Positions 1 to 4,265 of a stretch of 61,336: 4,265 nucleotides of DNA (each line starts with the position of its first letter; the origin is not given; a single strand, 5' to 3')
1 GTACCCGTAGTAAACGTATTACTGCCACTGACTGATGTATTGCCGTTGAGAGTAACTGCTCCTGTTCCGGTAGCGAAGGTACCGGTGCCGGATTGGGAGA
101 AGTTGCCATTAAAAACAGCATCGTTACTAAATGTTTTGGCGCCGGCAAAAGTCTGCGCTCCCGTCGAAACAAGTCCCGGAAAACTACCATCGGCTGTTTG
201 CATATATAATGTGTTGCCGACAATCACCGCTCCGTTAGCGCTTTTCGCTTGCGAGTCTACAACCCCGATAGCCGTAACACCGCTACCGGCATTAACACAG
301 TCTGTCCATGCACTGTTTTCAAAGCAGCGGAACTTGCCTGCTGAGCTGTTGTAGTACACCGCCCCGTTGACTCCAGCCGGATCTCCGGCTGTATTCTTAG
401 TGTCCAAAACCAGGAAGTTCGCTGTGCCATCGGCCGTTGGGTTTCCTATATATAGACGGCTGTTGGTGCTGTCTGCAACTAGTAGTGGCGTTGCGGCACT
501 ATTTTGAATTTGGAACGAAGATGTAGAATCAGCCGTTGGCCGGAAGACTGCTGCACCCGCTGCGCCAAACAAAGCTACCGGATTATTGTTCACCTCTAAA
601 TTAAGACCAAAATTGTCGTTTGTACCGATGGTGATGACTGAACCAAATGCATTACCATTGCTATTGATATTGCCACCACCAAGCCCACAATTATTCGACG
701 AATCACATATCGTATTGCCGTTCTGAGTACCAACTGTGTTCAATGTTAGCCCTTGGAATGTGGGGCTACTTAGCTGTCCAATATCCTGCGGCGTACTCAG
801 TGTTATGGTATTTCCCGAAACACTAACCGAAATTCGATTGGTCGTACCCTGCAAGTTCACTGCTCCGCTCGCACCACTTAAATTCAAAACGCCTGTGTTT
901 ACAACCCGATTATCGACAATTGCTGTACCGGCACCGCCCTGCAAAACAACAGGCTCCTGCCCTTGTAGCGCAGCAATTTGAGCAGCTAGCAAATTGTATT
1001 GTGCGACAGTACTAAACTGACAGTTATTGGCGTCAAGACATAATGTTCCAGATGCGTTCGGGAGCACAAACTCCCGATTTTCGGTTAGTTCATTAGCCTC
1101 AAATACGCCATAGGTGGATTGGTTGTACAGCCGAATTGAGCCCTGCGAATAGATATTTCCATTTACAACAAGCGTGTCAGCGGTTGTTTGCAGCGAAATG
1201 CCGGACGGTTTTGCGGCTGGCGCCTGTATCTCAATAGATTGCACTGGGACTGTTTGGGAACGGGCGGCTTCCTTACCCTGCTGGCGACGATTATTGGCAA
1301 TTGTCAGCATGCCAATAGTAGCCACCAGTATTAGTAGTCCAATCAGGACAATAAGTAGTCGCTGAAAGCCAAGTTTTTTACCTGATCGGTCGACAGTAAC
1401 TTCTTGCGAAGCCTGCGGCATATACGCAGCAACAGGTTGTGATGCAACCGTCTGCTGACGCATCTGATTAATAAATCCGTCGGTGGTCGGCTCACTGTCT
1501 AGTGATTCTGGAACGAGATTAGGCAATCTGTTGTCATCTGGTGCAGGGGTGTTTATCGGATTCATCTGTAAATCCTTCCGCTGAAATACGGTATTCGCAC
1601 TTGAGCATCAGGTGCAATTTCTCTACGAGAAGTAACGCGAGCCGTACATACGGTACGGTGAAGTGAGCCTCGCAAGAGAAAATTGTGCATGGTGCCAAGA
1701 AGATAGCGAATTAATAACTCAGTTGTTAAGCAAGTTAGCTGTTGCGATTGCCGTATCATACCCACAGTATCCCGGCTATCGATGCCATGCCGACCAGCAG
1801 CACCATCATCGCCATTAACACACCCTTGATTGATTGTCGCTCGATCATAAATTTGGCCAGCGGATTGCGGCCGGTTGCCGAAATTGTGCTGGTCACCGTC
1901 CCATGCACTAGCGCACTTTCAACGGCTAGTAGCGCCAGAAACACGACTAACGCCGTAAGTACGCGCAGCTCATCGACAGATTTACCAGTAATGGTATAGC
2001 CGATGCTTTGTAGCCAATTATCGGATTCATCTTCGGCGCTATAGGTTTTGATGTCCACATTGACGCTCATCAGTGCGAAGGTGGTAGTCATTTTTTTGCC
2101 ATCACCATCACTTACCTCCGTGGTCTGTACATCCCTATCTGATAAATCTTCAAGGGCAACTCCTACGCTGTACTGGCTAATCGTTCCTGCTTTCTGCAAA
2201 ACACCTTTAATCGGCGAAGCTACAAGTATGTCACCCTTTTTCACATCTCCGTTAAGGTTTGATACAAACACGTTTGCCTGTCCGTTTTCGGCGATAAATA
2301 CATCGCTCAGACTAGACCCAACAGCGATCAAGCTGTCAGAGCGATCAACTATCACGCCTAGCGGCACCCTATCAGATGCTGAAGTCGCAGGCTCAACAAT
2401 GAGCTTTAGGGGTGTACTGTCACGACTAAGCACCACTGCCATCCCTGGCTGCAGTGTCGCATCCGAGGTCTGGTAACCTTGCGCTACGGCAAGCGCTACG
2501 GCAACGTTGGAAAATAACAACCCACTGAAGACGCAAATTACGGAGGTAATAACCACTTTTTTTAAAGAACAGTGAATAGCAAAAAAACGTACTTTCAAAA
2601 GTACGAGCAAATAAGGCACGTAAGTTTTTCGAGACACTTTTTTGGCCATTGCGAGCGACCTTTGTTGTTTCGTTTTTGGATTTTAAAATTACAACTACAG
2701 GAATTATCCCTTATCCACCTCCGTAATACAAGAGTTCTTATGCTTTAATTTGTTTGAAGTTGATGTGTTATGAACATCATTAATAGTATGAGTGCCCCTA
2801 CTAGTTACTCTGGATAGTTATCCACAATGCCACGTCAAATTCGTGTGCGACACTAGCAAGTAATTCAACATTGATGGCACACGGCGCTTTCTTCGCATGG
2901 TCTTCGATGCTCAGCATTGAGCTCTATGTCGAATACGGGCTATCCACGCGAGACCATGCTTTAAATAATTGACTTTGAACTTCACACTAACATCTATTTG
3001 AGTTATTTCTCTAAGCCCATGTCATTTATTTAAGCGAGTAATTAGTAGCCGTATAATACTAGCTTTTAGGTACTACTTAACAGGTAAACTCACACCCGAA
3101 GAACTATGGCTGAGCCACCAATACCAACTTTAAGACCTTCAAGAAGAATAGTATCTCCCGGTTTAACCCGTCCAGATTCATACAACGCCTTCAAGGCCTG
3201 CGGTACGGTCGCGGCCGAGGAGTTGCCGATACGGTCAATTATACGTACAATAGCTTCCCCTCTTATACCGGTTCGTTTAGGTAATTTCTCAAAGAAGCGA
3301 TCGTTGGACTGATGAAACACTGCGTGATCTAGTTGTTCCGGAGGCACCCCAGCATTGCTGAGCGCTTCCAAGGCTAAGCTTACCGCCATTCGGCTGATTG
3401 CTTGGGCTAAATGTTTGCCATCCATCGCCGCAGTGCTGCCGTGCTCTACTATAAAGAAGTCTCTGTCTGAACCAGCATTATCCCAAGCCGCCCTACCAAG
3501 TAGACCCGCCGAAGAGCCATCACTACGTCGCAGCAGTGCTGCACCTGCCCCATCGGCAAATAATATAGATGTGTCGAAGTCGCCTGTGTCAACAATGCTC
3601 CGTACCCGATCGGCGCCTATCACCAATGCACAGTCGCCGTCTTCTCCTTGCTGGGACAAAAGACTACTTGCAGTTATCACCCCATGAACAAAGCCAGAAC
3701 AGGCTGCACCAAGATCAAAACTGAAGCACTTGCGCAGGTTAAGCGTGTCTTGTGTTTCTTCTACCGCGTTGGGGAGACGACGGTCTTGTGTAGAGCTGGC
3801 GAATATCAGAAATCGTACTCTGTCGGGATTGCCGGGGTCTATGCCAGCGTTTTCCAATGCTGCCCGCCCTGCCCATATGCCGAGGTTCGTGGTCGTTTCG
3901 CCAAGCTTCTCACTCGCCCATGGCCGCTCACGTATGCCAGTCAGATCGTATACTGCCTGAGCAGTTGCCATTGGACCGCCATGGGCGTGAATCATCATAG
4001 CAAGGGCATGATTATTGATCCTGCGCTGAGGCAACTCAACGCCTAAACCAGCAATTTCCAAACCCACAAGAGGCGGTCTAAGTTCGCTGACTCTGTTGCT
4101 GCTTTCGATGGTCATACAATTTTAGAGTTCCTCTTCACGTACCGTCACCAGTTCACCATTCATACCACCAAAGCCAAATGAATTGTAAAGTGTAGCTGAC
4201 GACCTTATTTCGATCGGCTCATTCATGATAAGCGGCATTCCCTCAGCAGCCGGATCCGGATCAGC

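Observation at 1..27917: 28-kb single-strand island of giant anchored surface proteins, glycan-active enzymes and an orphan ketosynthase operon, starting right after the rplU terminator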

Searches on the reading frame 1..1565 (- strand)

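Call 7: search_protein_families(library=pfam, proteins=[window:1-1565:-], max_evalue=0.01)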
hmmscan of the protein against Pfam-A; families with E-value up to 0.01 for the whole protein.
window:1-1565:- (521 aa): 0 families

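Call 27: search_protein_families(library=ncbifam, proteins=[window:1-1565:-], max_evalue=0.01)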
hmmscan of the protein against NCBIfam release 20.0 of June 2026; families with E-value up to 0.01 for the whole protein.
window:1-1565:- (521 aa): 0 families

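Call 86: search_protein_families(library=phrogs, proteins=[window:1-1565:-], max_evalue=0.001)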
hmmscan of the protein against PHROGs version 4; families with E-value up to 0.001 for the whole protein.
window:1-1565:- (521 aa): 0 families

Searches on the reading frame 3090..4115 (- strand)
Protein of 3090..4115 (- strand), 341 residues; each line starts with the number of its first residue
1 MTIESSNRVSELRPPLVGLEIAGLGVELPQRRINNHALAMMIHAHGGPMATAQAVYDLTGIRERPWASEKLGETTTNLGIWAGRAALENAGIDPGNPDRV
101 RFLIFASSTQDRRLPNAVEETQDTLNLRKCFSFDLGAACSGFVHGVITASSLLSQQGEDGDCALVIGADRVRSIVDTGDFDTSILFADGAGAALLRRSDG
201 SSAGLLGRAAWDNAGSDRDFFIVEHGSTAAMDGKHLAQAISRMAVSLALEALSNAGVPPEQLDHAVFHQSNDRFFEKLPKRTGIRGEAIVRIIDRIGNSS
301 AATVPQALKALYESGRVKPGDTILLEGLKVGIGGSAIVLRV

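Call 7: search_protein_families(library=pfam, proteins=[window:3090-4115:-], max_evalue=0.01)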
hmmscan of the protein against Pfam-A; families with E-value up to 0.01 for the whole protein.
window:3090-4115:- (341 aa): 2 families
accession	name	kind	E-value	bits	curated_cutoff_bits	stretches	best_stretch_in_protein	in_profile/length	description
PF08541.16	ACP_syn_III_C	-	3.7e-20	72.3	26.6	1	252-340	1-89/90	3-Oxoacyl-[acyl-carrier-protein (ACP)] synthase III C terminal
PF08545.16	ACP_syn_III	-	1.4e-17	63.8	24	1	133-206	1-72/80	3-Oxoacyl-[acyl-carrier-protein (ACP)] synthase III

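Call 27: search_protein_families(library=ncbifam, proteins=[window:3090-4115:-], max_evalue=0.01)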
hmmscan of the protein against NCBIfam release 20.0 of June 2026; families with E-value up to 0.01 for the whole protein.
window:3090-4115:- (341 aa): 15 families
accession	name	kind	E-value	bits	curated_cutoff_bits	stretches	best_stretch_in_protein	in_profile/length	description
NF006829.0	PRK09352.1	subfamily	6.1e-59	199.6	249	1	19-340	5-320/322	beta-ketoacyl-ACP synthase 3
TIGR00747.1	fabH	subfamily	3.4e-52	177.5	292.1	1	20-340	4-321/322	beta-ketoacyl-ACP synthase III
NF004623.0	PRK05963.1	equivalog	1.3e-45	156.2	437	1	19-341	6-328/328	beta-ketoacyl-ACP synthase III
NF005541.0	PRK07204.1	equivalog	4.3e-28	98.7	402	1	20-339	6-327/329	beta-ketoacyl-ACP synthase III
NF006720.0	PRK09258.1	equivalog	6e-23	81.7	285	2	23-176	10-158/338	3-oxoacyl-ACP synthase III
NF005308.0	PRK06840.1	equivalog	1.1e-22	80.5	315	1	20-229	6-204/339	3-oxoacyl-ACP synthase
NF003274.0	PRK04262.1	equivalog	3.7e-18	65.7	244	1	20-341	4-308/347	hydroxymethylglutaryl-CoA synthase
NF005703.0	PRK07515.1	equivalog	9.1e-15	54.4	304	1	74-338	95-369/373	beta-ketoacyl-ACP synthase III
TIGR00748.1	HMG_CoA_syn_Arc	equivalog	5.5e-12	45.6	353.35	1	21-339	4-305/345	hydroxymethylglutaryl-CoA synthase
NF009519.0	PRK12880.1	equivalog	8.3e-11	41.8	436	1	21-201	10-181/353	beta-ketoacyl-ACP synthase III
NF053539.1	resorcinol_DarB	exception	0.00012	21.4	550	1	232-325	261-359/377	dialkylresorcinol biosynthesis protein DarB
NF005293.2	PRK06816.1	subfamily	0.00014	21.1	450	0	231-325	260-360/378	StlD/DarB family beta-ketosynthase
NF005704.0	PRK07516.1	subfamily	0.00027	20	412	0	75-173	22-117/389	thiolase domain-containing protein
NF005892.0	PRK07855.1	subfamily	0.0038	16.1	469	0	233-310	19-96/390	lipid-transfer protein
NF004715.0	PRK06059.1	equivalog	0.0074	15.3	424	0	58-171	8-115/399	lipid-transfer protein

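Call 40: search_solved_structures(query=window:3090-4115:-, max_evalue=1e-15)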
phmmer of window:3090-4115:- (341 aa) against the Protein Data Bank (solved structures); distinct sequences matched with E-value up to 1e-15: 39.
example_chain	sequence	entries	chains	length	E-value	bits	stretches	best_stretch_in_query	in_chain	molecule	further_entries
2ebd_A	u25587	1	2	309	3.2e-39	138.1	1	18-340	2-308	3-oxoacyl-[acyl-carrier-protein] synthase 3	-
4dfe_A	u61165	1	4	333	5.9e-39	137.2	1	20-340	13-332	3-oxoacyl-[acyl-carrier-protein] synthase 3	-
4ryb_A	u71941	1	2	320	4.7e-36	127.7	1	20-340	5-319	3-oxoacyl-[acyl-carrier-protein] synthase 3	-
1zow_A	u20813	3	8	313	2.5e-35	125.3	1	52-337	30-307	3-oxoacyl-[acyl-carrier-protein] synthase III | 3-oxoacyl-[acyl-carrier-protein] synthase 3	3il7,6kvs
8vd9_A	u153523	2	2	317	8.4e-35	123.6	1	21-340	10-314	Beta-ketoacyl-[acyl-carrier-protein] synthase III 1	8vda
6x7r_A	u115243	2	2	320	6.3e-33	117.4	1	21-338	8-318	3-oxoacyl-[acyl-carrier-protein] synthase 3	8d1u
9ka2_A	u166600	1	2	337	6.6e-33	117.3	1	21-338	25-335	Beta-ketoacyl-[acyl-carrier-protein] synthase III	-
1hn9_A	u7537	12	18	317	6.7e-33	117.3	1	22-338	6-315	BETA-KETOACYL-ACYL CARRIER PROTEIN SYNTHASE III | 3-oxoacyl-[acyl-carrier-protein] synthase III | 3-oxoacyl-[acyl-carrier-protein] synthase 3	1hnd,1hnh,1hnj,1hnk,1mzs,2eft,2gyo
3il9_A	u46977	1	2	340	7e-33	117.2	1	21-338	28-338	3-oxoacyl-[acyl-carrier-protein] synthase 3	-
1ebl_A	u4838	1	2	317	2e-32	115.8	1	22-338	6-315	BETA-KETOACYL-ACP SYNTHASE III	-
4wzu_A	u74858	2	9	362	2.1e-32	115.7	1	20-333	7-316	3-oxoacyl-[acyl-carrier-protein] synthase 3 protein 2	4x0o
4nhd_A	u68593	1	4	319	1.1e-31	113.2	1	25-338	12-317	3-oxoacyl-[acyl-carrier-protein] synthase 3 protein 1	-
9ka5_A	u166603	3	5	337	3.3e-31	111.7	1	21-338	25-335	Beta-ketoacyl-[acyl-carrier-protein] synthase III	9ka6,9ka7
4x9k_A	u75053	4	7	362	4.2e-31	111.4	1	20-333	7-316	3-oxoacyl-[acyl-carrier-protein] synthase 3 protein 2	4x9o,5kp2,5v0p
3il3_A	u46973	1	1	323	1e-29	106.9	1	55-338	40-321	3-oxoacyl-[acyl-carrier-protein] synthase 3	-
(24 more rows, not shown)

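Call 42: find_homologous_proteins(query=window:3090-4115:-, max_evalue=0.00001)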
Query window:3090-4115:- (341 aa): 1013 proteins with E <= 0.00001 among 8000 candidates; the best 120 are listed.
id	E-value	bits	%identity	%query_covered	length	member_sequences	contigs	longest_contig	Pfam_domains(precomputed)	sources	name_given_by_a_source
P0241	4.9e-220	747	100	100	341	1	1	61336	PF08545.17,PF08541.17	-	-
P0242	7.2e-77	277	47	96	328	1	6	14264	PF08545.17,PF08541.17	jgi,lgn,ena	-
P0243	2.2e-67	245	41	96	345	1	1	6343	PF08545.17,PF08541.17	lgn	-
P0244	5.5e-66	241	42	96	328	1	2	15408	PF08545.17,PF00108.30,PF08541.17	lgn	-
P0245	2.0e-60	223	40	94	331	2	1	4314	PF08545.17,PF00108.30,PF08541.17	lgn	-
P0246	2.8e-43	166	36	96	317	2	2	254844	PF08545.17,PF08541.17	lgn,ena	-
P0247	5.9e-42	162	35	94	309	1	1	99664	PF08545.17,PF00108.30,PF08541.17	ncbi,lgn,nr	ncbi:MAG: beta-ketoacyl-ACP synthase III [Actinomycetota bacterium]|nr:beta-ketoacyl-ACP synthase II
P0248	3.6e-41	159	36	94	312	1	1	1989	PF08545.17,PF08541.17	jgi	jgi:3-oxoacyl-[acyl-carrier-protein] synthase-3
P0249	3.7e-41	159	35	94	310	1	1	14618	PF08545.17,PF08541.17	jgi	jgi:3-oxoacyl-[acyl-carrier-protein] synthase-3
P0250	1.0e-40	158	35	94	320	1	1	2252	PF08545.17,PF00108.30,PF08541.17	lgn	-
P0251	1.4e-40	157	37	95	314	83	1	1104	PF08545.17,PF08541.17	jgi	-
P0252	1.8e-40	157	35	94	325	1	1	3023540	PF08545.17,PF00108.30,PF08541.17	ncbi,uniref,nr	ncbi:beta-ketoacyl-ACP synthase III [Notoacmeibacter ruber]|uniref:Beta-ketoacyl-[acyl-carrier-prote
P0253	4.7e-40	156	35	94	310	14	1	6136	PF08545.17,PF08541.17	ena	-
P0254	5.5e-40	155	40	99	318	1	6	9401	PF08545.17,PF08541.17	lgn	-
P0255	3.0e-39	153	34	94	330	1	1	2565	PF08545.17,PF00108.30,PF08541.17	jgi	-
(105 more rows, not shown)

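Call 43: find_encoding_contigs(protein=P0242, flank=10000, max_places=3)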
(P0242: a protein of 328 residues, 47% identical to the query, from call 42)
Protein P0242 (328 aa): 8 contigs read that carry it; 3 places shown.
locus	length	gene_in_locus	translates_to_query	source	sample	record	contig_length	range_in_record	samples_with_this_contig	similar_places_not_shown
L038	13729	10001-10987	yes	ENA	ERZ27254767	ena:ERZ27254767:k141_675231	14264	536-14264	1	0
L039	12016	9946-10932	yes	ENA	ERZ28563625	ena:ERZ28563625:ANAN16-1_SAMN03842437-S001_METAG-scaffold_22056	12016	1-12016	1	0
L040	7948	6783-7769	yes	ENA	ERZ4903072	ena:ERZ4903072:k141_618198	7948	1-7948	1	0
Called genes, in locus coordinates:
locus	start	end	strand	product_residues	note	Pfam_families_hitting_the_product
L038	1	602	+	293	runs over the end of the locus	PF17773:UPF0176_N, PF00581:Rhodanese, PF12368:Rhodanese_C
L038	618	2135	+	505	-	PF01541:GIY-YIG (weak), PF27096:UvrC_M (weak), PF02151:UVR (weak), PF08459:UvrC_RNaseH_dom, PF14520:HHH_5 (weak)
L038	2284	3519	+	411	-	PF05195:AMP_N, PF00557:Peptidase_M24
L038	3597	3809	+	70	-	PF03840:SecG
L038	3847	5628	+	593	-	PF00496:SBP_bac_5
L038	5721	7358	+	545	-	PF01565:FAD_binding_4, PF02913:FAD-oxidase_C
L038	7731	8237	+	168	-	-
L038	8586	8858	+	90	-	-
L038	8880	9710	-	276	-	PF02517:Rce1-like (weak)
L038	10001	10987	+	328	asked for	PF08545:ACP_syn_III, PF08541:ACP_syn_III_C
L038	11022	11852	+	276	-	PF00800:PDT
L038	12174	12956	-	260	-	PF00528:BPD_transp_1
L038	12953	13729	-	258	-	?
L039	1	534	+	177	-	?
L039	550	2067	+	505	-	PF01541:GIY-YIG (weak), PF27096:UvrC_M (weak), PF02151:UVR (weak), PF08459:UvrC_RNaseH_dom, PF14520:HHH_5 (weak)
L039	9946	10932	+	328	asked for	PF08545:ACP_syn_III, PF08541:ACP_syn_III_C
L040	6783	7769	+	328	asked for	PF08545:ACP_syn_III, PF08541:ACP_syn_III_C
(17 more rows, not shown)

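Call 44: find_encoding_contigs(protein=P0244, flank=10000, max_places=2)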
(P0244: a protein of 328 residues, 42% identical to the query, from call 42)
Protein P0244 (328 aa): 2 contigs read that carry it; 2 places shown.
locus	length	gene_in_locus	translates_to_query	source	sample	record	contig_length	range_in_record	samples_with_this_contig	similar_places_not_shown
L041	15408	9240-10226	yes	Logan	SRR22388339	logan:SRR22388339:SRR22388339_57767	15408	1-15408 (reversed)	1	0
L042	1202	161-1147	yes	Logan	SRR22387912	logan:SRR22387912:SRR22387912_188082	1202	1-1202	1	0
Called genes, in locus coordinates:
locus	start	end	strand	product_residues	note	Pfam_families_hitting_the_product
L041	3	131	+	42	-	?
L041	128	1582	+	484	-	PF02934:GatB_N, PF02637:GatB_Yqey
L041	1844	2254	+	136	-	-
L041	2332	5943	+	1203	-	PF02811:PHP, PF07733:DNA_pol3_alpha, PF17657:DNA_pol3_finger, PF14579:HHH_6, PF01336:tRNA_anti-codon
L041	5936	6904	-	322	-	PF00188:CAP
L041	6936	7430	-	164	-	PF00588:SpoU_methylase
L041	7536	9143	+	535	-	PF00437:T2SSE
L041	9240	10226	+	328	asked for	PF00108:Thiolase_N (faint), PF08545:ACP_syn_III, PF08541:ACP_syn_III_C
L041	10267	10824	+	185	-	PF01245:Ribosomal_L19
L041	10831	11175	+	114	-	PF02021:UPF0102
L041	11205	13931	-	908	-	PF17900:Peptidase_M1_N, PF01433:Peptidase_M1, PF11838:ERAP1_C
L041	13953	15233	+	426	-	PF08529:NusA_N, PF00575:S1 (weak), PF13184:KH_NusA_1st, PF26594:KH_NusA_2nd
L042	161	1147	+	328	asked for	PF00108:Thiolase_N (faint), PF08545:ACP_syn_III, PF08541:ACP_syn_III_C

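Call 93: find_encoding_contigs(protein=P0243, flank=10000, max_places=2)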
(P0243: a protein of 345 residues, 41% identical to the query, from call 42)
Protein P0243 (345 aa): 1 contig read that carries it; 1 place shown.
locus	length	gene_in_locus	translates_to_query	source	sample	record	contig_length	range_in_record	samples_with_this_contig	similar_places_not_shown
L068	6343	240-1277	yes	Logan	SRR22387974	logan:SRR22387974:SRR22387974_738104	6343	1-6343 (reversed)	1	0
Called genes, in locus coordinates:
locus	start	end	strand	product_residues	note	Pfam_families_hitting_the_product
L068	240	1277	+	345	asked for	PF08545:ACP_syn_III, PF08541:ACP_syn_III_C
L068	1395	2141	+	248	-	PF01145:Band_7, PF13421:Band_7_1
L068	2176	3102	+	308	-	PF00800:PDT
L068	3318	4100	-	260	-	PF00528:BPD_transp_1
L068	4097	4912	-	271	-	PF02463:SMC_N, PF00005:ABC_tran, PF13304:AAA_21 (faint)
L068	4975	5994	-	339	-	PF13379:NMT1_2, PF09084:NMT1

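Call 94: find_encoding_contigs(protein=P0245, flank=10000, max_places=2)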
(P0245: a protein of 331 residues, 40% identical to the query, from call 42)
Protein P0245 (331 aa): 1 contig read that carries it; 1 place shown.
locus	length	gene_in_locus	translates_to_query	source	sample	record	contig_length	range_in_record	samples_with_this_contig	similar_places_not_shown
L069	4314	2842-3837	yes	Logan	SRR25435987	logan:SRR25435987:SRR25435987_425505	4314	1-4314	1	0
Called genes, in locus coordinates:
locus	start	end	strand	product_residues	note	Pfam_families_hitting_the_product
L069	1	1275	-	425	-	?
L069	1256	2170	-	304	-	PF01145:Band_7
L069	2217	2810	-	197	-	-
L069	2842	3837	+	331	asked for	PF00108:Thiolase_N (weak), PF08545:ACP_syn_III, PF08541:ACP_syn_III_C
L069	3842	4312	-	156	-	?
